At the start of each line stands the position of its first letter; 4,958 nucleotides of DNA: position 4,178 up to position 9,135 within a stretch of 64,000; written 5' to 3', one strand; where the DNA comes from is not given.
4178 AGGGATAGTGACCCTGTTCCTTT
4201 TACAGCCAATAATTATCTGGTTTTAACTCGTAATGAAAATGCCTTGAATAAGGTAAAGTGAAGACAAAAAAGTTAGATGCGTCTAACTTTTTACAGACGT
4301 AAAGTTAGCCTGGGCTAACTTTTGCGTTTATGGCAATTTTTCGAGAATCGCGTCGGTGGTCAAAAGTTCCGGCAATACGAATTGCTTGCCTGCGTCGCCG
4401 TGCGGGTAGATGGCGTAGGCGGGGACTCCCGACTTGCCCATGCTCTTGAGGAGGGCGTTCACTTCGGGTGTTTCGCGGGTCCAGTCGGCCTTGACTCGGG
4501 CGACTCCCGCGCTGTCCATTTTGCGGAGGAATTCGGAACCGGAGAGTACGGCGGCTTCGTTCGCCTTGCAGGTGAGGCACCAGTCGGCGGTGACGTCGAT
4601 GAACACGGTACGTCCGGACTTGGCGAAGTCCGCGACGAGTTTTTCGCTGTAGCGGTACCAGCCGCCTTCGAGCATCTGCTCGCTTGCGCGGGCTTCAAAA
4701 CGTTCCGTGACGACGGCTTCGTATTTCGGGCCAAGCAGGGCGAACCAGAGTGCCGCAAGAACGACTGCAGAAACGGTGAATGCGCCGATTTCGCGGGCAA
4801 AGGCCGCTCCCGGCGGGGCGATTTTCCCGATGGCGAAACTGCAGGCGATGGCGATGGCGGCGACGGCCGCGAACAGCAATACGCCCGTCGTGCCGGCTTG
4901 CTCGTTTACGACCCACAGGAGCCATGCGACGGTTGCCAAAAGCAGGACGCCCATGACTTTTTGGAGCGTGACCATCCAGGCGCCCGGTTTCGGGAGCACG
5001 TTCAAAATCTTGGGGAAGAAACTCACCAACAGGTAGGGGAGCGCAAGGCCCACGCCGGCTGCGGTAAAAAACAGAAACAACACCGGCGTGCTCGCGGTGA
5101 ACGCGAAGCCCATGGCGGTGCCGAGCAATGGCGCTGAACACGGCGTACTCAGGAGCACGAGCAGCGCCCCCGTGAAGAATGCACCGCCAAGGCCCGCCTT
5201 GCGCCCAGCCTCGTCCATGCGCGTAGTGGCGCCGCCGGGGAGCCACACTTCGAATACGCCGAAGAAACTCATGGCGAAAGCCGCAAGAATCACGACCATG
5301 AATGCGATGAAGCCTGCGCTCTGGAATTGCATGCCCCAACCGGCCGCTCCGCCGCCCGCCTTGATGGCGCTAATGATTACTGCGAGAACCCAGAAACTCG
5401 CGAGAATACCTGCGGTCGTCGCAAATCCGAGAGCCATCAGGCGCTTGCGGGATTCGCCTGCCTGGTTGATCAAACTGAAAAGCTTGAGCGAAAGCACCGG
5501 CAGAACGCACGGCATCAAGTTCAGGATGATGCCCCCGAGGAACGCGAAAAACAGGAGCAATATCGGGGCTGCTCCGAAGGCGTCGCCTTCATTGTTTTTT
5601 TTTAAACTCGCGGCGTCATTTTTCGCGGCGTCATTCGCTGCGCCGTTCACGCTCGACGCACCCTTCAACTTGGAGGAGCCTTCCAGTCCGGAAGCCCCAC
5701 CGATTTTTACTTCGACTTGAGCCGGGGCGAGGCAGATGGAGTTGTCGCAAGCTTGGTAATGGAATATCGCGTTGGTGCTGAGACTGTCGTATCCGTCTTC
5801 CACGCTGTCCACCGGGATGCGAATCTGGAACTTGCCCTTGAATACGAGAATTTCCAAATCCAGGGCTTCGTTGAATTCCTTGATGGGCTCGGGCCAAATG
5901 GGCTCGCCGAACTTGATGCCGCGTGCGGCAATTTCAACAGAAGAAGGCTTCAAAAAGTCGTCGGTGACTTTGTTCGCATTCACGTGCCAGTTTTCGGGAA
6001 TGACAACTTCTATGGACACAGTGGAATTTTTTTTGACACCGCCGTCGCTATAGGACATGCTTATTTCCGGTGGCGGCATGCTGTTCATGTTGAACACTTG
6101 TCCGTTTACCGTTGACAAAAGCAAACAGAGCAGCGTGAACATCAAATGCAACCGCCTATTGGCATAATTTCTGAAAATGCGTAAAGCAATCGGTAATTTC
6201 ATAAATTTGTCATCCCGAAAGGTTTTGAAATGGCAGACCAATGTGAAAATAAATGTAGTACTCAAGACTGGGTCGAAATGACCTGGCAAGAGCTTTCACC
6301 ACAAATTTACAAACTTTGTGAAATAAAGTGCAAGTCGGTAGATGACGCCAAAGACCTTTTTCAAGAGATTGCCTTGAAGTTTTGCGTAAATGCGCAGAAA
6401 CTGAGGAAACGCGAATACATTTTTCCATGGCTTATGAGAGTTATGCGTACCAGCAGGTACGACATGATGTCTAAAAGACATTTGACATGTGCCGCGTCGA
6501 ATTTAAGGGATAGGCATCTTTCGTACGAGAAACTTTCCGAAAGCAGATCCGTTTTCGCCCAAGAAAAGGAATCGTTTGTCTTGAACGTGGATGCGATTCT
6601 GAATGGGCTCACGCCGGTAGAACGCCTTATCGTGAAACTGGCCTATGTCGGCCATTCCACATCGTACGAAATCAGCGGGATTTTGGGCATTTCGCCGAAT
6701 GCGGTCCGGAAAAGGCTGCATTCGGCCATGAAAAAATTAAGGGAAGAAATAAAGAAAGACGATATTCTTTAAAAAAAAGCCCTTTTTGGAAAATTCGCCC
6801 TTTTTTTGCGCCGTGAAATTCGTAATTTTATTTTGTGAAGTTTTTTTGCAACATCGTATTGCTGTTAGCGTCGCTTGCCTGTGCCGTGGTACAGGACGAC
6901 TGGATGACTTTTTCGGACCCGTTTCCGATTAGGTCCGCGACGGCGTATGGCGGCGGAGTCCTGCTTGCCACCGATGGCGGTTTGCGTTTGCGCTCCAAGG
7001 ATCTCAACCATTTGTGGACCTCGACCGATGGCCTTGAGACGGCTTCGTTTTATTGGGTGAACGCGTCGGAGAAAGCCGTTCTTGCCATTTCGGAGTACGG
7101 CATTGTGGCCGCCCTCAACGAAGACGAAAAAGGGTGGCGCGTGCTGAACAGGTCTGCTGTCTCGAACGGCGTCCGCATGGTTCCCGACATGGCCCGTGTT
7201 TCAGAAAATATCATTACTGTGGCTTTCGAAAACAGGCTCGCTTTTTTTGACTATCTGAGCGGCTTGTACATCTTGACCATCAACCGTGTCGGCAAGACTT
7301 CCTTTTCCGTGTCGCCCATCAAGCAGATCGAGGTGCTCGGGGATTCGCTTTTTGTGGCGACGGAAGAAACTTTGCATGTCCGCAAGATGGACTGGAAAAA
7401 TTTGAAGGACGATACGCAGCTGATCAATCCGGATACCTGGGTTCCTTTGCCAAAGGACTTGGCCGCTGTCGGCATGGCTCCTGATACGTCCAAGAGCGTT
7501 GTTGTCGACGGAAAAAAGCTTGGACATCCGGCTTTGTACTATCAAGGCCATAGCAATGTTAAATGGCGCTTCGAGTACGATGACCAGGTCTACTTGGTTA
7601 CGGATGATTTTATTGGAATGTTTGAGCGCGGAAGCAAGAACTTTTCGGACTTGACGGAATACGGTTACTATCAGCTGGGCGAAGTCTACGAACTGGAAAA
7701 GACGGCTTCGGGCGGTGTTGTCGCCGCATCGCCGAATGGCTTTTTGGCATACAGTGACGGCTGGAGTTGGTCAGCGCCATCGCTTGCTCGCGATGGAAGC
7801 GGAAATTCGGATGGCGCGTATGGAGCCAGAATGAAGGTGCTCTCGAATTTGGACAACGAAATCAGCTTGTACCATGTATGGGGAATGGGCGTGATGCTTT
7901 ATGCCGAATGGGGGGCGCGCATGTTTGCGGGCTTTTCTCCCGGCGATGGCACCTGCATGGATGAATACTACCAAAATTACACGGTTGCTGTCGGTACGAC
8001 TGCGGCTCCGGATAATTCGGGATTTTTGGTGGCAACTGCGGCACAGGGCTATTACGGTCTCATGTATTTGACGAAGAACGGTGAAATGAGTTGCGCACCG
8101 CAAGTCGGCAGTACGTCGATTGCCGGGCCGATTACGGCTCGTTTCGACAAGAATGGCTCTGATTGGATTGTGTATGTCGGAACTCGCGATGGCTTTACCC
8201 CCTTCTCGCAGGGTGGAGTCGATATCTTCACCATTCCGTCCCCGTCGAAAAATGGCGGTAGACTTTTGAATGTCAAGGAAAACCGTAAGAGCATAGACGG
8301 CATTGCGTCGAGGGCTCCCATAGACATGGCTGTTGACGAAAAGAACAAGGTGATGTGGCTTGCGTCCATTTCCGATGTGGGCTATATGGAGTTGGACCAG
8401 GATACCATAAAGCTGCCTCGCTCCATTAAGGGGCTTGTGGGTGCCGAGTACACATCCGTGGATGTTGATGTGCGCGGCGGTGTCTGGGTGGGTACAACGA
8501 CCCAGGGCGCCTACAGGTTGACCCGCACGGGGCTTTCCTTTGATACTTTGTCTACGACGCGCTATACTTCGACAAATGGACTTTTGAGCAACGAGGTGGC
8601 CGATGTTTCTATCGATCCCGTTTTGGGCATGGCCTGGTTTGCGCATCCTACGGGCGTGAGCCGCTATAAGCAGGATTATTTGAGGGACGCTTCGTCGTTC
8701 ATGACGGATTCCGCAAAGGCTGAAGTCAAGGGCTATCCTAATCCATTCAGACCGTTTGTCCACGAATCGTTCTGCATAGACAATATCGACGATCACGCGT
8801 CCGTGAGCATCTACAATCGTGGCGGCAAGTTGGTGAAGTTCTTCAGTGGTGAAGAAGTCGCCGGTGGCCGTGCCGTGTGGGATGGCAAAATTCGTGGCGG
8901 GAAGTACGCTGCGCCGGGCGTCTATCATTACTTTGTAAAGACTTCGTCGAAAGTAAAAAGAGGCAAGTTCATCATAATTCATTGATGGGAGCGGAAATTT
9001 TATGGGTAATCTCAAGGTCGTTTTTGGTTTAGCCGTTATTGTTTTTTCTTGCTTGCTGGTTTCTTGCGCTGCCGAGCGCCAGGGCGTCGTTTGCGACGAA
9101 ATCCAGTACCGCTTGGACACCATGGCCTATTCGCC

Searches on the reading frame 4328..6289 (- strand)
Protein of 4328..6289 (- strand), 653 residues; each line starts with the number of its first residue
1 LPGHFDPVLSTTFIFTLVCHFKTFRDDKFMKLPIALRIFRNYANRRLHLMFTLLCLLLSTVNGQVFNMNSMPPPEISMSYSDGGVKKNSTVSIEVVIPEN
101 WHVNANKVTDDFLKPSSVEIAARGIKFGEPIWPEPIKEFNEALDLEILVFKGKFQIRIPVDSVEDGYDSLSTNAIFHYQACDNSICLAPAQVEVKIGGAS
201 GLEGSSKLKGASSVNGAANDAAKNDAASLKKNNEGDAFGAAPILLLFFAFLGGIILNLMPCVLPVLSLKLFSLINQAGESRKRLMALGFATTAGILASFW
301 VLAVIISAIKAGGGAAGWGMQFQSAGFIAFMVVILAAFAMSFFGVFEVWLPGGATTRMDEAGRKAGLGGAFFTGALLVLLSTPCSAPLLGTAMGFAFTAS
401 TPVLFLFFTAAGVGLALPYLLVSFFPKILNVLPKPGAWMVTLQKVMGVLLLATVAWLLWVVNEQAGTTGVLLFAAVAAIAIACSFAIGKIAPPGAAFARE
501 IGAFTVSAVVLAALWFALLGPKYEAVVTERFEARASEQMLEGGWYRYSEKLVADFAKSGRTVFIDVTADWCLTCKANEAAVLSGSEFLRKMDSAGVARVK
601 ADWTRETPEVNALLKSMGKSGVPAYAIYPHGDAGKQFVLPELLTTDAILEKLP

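Call 7: search_protein_families(library=pfam, proteins=[window:4328-6289:-], max_evalue=0.001)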
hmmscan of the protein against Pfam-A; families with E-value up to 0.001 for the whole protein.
window:4328-6289:- (653 aa): 3 families
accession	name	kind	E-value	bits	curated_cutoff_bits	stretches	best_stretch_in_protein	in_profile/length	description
PF02683.22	DsbD_TM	-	2.5e-19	69.9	27.1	1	245-458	3-215/219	Cytochrome C biogenesis protein transmembrane domain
PF13899.12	Thioredoxin_7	-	1.2e-13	51.4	27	1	544-628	2-81/83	Thioredoxin-like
PF11412.14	DsbD_N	-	3.8e-08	33.8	25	1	86-192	17-113/119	Thiol:disulfide interchange protein DsbD, N-terminal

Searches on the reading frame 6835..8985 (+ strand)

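Call 7: search_protein_families(library=pfam, proteins=[window:6835-8985:+], max_evalue=0.001)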
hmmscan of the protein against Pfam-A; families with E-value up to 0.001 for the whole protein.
window:6835-8985:+ (716 aa): 1 family
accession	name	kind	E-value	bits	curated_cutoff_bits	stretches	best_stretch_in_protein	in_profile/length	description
PF13585.12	CHU_C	-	1.6e-06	28.5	27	1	643-706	15-75/86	CHU_C Type IX secretion signal domain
